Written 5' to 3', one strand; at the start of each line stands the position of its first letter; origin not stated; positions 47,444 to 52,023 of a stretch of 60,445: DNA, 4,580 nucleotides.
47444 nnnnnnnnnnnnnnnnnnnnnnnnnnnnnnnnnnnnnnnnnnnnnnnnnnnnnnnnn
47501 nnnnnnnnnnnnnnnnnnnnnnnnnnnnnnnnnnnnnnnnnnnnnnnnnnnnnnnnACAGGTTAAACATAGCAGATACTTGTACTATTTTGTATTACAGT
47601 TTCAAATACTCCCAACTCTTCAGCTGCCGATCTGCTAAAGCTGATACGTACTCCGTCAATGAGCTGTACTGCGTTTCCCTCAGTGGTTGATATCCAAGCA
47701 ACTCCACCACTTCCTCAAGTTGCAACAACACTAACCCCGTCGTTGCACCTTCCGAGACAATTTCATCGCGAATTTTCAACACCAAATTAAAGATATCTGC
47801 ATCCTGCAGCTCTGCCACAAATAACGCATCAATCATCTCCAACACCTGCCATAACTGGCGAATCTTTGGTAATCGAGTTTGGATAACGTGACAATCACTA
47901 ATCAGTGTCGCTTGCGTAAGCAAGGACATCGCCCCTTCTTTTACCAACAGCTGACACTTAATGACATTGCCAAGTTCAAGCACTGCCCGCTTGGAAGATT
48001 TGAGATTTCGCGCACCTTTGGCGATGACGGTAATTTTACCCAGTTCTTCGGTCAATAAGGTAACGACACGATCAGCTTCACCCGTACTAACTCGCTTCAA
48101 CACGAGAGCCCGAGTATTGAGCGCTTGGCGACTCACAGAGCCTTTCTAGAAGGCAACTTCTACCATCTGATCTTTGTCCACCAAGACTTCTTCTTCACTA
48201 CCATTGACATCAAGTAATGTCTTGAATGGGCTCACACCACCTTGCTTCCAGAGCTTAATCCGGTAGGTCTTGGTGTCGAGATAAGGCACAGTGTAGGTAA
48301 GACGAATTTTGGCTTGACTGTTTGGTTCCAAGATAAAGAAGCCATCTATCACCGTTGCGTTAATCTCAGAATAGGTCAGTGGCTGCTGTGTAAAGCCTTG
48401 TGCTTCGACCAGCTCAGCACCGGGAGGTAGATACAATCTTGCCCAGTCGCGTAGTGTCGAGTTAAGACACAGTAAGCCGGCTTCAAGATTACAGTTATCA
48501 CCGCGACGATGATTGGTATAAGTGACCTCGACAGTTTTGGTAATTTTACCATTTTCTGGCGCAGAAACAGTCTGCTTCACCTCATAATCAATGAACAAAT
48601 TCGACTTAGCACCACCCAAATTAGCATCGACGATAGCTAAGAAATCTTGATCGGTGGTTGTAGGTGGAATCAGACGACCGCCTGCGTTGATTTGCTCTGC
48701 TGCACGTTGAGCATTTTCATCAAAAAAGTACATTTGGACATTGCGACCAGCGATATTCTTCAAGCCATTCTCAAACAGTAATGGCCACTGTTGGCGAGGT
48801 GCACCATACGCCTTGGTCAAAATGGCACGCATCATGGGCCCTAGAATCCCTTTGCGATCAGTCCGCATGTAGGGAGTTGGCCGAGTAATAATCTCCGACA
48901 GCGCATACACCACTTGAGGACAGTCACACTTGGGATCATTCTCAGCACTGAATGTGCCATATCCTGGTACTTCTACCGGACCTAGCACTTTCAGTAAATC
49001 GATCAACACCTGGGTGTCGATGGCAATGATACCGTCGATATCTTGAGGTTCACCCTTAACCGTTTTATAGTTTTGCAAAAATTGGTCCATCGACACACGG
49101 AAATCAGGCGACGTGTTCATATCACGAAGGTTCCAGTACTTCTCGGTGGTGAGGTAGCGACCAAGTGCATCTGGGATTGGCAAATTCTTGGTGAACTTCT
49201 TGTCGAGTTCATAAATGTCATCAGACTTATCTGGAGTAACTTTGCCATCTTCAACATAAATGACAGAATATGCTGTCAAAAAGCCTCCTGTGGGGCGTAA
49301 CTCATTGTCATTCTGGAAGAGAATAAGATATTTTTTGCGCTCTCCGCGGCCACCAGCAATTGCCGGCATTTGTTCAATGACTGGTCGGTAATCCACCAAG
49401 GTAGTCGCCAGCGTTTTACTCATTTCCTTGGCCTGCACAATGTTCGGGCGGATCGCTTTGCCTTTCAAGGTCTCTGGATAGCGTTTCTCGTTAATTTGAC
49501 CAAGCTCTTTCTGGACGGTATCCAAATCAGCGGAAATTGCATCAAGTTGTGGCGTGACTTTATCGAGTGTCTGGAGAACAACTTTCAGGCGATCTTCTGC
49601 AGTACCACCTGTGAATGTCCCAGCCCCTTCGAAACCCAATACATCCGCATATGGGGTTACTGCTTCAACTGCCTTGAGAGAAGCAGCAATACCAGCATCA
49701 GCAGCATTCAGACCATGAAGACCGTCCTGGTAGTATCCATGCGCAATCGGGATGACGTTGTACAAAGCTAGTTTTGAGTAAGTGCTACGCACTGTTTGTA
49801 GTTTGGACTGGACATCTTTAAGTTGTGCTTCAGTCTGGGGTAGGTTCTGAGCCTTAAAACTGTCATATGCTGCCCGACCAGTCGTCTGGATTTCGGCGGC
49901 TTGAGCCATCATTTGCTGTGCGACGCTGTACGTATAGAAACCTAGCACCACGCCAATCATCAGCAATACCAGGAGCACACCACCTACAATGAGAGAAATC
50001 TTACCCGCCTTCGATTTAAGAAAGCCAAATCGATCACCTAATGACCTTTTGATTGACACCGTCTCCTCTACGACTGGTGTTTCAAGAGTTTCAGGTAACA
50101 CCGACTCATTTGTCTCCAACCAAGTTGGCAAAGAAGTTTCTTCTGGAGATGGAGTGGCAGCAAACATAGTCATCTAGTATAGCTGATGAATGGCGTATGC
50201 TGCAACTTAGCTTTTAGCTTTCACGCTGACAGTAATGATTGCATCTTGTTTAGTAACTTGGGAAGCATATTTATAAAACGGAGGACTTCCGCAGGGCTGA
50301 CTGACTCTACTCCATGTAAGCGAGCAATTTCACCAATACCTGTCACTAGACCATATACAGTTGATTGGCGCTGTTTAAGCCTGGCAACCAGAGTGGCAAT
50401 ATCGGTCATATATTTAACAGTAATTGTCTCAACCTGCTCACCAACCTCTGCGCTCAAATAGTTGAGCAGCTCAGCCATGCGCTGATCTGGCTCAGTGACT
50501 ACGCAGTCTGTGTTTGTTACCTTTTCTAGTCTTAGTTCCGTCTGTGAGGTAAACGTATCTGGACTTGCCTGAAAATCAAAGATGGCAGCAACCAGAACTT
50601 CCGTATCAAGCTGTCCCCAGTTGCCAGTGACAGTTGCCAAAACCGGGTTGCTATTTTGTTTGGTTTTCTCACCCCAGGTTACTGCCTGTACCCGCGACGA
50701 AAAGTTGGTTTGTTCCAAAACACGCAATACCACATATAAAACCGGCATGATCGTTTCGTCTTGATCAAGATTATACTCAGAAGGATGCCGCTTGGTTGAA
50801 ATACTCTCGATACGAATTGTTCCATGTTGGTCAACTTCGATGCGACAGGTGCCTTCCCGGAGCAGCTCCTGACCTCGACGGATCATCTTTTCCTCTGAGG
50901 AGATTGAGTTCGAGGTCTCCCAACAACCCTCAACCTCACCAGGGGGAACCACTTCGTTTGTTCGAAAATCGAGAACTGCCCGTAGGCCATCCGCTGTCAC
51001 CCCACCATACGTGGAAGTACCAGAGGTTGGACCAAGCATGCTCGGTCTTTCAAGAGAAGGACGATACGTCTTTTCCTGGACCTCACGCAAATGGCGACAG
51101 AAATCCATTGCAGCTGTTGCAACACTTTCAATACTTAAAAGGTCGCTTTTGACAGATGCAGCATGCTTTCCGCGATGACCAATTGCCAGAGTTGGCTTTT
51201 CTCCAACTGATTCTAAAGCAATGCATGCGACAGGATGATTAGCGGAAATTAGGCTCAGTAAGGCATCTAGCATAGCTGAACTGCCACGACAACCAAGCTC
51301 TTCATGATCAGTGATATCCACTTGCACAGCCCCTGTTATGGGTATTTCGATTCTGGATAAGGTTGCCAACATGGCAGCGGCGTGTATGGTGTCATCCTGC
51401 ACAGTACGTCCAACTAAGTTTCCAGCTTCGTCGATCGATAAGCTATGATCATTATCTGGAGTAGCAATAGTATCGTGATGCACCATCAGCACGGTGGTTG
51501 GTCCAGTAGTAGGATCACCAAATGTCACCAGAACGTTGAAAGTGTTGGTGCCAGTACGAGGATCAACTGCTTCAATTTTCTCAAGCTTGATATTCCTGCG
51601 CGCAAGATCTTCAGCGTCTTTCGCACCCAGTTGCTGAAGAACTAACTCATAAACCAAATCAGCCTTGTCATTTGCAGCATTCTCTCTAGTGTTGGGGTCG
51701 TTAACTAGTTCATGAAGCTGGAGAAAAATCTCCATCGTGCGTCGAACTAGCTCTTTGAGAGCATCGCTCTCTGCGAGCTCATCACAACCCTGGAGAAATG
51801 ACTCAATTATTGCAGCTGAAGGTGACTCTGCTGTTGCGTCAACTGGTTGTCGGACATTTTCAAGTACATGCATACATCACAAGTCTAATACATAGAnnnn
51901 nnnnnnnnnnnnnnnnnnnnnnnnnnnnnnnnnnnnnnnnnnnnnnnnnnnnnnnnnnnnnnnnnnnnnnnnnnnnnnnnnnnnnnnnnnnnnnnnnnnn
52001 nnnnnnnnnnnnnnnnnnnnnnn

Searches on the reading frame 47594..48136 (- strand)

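Call 48: search_protein_families(library=pfam, proteins=[window:47594-48136:-], max_evalue=0.00001)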
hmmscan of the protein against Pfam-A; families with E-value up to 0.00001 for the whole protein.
window:47594-48136:- (180 aa): 1 family
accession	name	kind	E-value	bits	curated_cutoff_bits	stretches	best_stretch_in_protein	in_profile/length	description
PF11967.14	RecO_N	-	2.1e-17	63.4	27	1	6-80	4-78/80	Recombination protein O N terminal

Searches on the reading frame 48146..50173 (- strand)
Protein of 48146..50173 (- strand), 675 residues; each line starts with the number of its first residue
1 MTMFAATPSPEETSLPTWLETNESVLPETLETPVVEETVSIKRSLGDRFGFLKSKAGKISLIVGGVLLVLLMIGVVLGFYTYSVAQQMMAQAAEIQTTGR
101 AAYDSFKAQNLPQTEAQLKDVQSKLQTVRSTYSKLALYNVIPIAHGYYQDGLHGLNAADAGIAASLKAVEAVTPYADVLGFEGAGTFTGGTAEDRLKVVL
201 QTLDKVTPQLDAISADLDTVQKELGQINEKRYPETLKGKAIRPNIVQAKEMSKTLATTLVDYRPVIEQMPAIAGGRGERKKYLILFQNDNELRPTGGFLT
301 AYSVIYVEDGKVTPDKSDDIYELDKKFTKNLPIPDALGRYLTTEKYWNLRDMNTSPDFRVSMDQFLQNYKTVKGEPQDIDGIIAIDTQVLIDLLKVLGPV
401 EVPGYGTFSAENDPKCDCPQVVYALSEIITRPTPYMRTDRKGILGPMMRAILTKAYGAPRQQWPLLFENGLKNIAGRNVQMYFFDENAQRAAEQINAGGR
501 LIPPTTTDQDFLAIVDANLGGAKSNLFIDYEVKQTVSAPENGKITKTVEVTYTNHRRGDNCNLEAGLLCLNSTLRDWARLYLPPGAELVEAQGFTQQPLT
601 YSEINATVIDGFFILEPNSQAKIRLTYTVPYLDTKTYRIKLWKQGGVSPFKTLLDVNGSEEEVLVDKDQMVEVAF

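Call 11: search_protein_families(library=ncbifam, proteins=[window:48146-50173:-])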
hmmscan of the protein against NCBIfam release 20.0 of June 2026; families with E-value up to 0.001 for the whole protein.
window:48146-50173:- (675 aa): 0 families

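Call 48: search_protein_families(library=pfam, proteins=[window:48146-50173:-], max_evalue=0.00001)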
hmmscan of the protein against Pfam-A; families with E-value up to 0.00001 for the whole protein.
window:48146-50173:- (675 aa): 1 family
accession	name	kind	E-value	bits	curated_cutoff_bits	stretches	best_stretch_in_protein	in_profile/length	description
PF13196.11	DUF4012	-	6.1e-24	85.6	28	1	279-412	3-134/144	Protein of unknown function (DUF4012)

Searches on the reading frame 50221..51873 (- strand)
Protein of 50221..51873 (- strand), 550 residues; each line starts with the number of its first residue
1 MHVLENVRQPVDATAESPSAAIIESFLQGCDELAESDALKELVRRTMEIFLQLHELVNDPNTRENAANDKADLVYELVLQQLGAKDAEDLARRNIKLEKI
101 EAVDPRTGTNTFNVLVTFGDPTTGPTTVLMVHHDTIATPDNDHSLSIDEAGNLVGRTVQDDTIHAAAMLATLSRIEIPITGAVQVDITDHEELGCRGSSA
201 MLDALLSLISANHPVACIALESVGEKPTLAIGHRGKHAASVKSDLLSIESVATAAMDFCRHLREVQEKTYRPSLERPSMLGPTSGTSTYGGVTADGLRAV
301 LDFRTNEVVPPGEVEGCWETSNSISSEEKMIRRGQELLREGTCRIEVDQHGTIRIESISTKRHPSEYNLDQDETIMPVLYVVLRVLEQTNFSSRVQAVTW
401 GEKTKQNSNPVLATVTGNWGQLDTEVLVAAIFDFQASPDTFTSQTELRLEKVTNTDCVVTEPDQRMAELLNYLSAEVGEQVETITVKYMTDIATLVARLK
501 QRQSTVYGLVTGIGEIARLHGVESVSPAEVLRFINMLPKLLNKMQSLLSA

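Call 11: search_protein_families(library=ncbifam, proteins=[window:50221-51873:-])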
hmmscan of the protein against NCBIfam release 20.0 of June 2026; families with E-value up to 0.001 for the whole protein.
window:50221-51873:- (550 aa): 2 families
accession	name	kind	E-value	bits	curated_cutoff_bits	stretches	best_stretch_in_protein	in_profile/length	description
NF005710.0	PRK07522.1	subfamily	1.8e-07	30.6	412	1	109-242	54-188/391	acetylornithine deacetylase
TIGR01892.1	AcOrn-deacetyl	equivalog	2e-06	27.1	297.7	1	91-219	29-154/365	acetylornithine deacetylase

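Call 48: search_protein_families(library=pfam, proteins=[window:50221-51873:-], max_evalue=0.00001)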
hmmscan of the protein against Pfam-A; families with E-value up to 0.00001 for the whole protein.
window:50221-51873:- (550 aa): 1 family
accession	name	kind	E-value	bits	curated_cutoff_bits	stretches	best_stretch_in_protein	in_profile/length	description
PF01546.33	Peptidase_M20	-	2.8e-10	40.9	24.6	1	129-540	2-203/206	Peptidase family M20/M25/M40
